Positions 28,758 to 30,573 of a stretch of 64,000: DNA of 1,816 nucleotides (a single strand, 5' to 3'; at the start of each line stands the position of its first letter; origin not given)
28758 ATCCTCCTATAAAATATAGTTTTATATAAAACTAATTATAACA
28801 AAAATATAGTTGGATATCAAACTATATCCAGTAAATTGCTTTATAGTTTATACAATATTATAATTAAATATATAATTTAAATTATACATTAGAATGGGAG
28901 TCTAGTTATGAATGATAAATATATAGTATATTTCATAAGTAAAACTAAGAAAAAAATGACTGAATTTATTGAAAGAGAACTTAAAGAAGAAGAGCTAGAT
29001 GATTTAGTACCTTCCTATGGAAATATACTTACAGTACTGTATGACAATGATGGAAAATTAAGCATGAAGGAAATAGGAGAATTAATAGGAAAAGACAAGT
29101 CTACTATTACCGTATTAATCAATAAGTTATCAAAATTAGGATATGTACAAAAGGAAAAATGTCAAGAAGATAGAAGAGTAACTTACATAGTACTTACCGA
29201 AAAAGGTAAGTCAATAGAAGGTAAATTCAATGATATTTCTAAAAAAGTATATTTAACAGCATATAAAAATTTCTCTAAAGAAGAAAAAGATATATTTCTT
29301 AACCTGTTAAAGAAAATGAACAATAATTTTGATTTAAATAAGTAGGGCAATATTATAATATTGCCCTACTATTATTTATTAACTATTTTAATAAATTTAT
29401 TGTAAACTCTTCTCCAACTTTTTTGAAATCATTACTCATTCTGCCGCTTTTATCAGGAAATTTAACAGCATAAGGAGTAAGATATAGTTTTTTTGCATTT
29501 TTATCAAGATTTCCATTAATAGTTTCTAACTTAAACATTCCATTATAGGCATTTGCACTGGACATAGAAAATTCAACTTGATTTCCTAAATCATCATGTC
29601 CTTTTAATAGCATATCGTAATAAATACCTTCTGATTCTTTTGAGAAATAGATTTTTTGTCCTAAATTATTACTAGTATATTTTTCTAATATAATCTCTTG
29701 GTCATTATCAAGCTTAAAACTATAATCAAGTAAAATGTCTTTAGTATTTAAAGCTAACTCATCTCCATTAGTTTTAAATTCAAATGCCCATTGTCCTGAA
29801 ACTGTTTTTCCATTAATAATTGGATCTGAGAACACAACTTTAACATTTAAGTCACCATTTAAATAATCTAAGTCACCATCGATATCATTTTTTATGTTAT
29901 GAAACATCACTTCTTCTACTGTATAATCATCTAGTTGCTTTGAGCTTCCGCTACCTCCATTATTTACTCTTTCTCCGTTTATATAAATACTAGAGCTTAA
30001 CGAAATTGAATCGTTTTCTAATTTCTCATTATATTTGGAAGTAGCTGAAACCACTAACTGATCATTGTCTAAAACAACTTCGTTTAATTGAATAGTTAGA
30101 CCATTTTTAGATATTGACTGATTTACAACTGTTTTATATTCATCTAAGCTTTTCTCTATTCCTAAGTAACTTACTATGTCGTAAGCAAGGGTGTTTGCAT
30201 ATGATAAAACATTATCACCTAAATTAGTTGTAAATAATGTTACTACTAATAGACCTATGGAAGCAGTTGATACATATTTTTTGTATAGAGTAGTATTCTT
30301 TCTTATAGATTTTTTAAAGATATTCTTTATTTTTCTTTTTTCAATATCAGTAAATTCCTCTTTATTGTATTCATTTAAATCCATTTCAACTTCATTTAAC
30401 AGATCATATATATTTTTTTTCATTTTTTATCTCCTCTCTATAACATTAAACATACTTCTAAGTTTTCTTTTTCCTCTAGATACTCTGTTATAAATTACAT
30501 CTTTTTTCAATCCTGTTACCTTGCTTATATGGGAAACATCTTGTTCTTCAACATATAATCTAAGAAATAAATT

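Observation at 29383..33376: ECF sigma / DUF4179 anti-sigma pair divergent from an SPFH-zinc-ribbon fusion gene and a YdjH-like membrane protein: a YdjGHI-like envelope-stress module without PspA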

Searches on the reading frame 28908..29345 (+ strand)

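Call 3: search_protein_families(library=pfam, proteins=[window:28908-29345:+], max_evalue=0.01)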
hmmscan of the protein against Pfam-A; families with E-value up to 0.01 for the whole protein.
window:28908-29345:+ (145 aa): 13 families
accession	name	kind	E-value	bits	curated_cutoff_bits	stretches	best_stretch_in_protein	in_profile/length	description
PF12802.13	MarR_2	-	5.6e-12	46.1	27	1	36-90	6-60/61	MarR family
PF01047.28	MarR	-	1.1e-09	38.4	24.6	1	40-91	8-58/59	MarR family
PF22381.2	Staph_reg_Sar_Rot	-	3.5e-09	37.1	27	1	40-103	19-81/85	Transcriptional regulator SarA/Rot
PF13463.12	HTH_27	-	2e-07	31.6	22.2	1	40-100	8-68/68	Winged helix DNA-binding domain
PF13412.12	HTH_24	-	1.8e-06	27.8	21.9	1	39-81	7-48/48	Winged helix-turn-helix DNA-binding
PF03965.22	Penicillinase_R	-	3.2e-06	27.9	22.6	1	40-121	8-90/115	Penicillinase repressor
PF13601.12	HTH_34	-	4.6e-06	27.1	27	1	40-102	5-67/80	Winged helix DNA-binding domain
PF09339.16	HTH_IclR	-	4.4e-05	23.6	22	1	40-83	8-51/52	IclR helix-turn-helix domain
PF01978.25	TrmB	-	8.7e-05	22.7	25.6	1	47-86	19-58/68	Sugar-specific transcriptional regulator TrmB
PF01325.25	Fe_dep_repress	-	0.00012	22.6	26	1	33-84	2-56/60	Iron dependent repressor, N-terminal DNA binding domain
PF04182.18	B-block_TFIIIC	-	0.0021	18.5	22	1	58-95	26-65/73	B-block binding subunit of TFIIIC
PF13730.12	HTH_36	-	0.0032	17.7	25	1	45-80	18-55/55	Helix-turn-helix domain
PF13936.12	HTH_38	-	0.0066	16.6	27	0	49-67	20-37/44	Helix-turn-helix domain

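Call 4: search_protein_families(library=ncbifam, proteins=[window:28908-29345:+], max_evalue=0.01)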
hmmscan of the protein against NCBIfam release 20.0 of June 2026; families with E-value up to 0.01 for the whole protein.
window:28908-29345:+ (145 aa): 22 families
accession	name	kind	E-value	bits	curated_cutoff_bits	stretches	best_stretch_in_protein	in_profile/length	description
TIGR04472.1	reg_rSAM_mob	hypoth_equivalog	3.7e-16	59.4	240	1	9-142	5-137/141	radical SAM mobile pair system MarR family transcriptional regulator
NF045593.1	bilirub_TF_BilQ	equivalog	7.8e-16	58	125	1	6-139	4-133/135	bilirubin utilization transcriptional regulator BilQ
TIGR01889.1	Staph_reg_Sar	paralog_domain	1.9e-11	44.3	62.6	1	40-112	30-106/109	staphylococcal accessory regulator family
NF052638.1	TransRegOhrRVib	equivalog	8.8e-11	41.7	200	1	39-116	41-117/141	transcriptional regulator OhrR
NF050133.1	TransRegFabT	equivalog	5.1e-10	39.8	200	1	63-139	56-132/138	fatty acid biosynthesis transcriptional regulator FabT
NF041230.1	BagL_FevM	exception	3.4e-09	36.9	230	1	28-127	33-131/145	MarR family transcriptional regulator BagL/FevM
NF053777.1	Saro0803TransReg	equivalog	5.9e-09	35.7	200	1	45-137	46-138/140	Saro_0803 family transcriptional regulator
NF053814.1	teico_TcaR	equivalog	1.4e-08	34.9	170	1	32-139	35-143/151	MarR family transcriptional regulator TcaR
NF053755.1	MsvR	equivalog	2.9e-07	30.4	220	1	39-134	17-112/236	transcriptional factor MsvR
NF038251.1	AdcR_fam_Zn_TF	equivalog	3.3e-07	30.6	175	1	48-140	47-142/143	zinc-dependent MarR family transcriptional regulator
TIGR01884.1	cas_HTH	subfamily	4.4e-07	29.5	60.2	1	39-85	146-191/202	CRISPR-associated CARF protein Csa3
NF010349.0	PRK13777.1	equivalog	4.9e-07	29.3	153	1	40-104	51-114/190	HTH-type transcriptional regulator Hpr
NF002926.0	PRK03573.1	equivalog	5.6e-07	29.6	120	1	56-141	52-137/144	transcriptional regulator SlyA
NF008122.0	PRK10870.1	equivalog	1.9e-06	27.7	157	1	16-142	39-163/176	transcriptional repressor MprA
NF047395.1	TransRegLtdR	equivalog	2.5e-06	27.3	250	1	11-114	28-129/166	transcriptional regulator LdtR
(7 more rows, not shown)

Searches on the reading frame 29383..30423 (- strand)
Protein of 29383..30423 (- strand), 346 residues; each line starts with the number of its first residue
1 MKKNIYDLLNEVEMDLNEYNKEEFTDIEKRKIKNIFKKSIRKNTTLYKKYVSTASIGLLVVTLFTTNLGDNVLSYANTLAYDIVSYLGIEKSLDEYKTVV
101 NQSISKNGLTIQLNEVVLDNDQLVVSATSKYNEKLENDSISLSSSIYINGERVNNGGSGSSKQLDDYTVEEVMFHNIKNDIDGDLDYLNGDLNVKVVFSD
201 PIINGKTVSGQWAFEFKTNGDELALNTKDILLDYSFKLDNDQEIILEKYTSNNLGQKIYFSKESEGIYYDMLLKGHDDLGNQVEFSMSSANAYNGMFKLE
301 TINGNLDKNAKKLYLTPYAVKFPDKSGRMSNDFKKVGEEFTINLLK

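Call 3: search_protein_families(library=pfam, proteins=[window:29383-30423:-], max_evalue=0.01)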
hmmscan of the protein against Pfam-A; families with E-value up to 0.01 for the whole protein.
window:29383-30423:- (346 aa): 2 families
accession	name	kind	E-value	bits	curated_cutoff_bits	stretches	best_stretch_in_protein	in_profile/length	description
PF18705.7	DUF5643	-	9e-11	42.2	34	1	228-343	2-114/115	Family of unknown function (DUF5643)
PF13786.12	DUF4179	-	1.4e-08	35.4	30.1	1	47-128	6-91/94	Domain of unknown function (DUF4179)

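Call 4: search_protein_families(library=ncbifam, proteins=[window:29383-30423:-], max_evalue=0.01)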
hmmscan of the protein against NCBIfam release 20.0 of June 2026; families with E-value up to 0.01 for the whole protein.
window:29383-30423:- (346 aa): 0 families

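Call 22: search_protein_families(library=padloc, proteins=[window:29383-30423:-], max_evalue=0.01)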
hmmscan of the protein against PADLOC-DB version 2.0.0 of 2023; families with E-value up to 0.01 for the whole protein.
window:29383-30423:- (346 aa): 0 families

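Call 69: search_solved_structures(query=window:29383-30423:-, max_evalue=0.01)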
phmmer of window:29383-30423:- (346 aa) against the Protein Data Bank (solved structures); distinct sequences matched with E-value up to 0.01: 0.
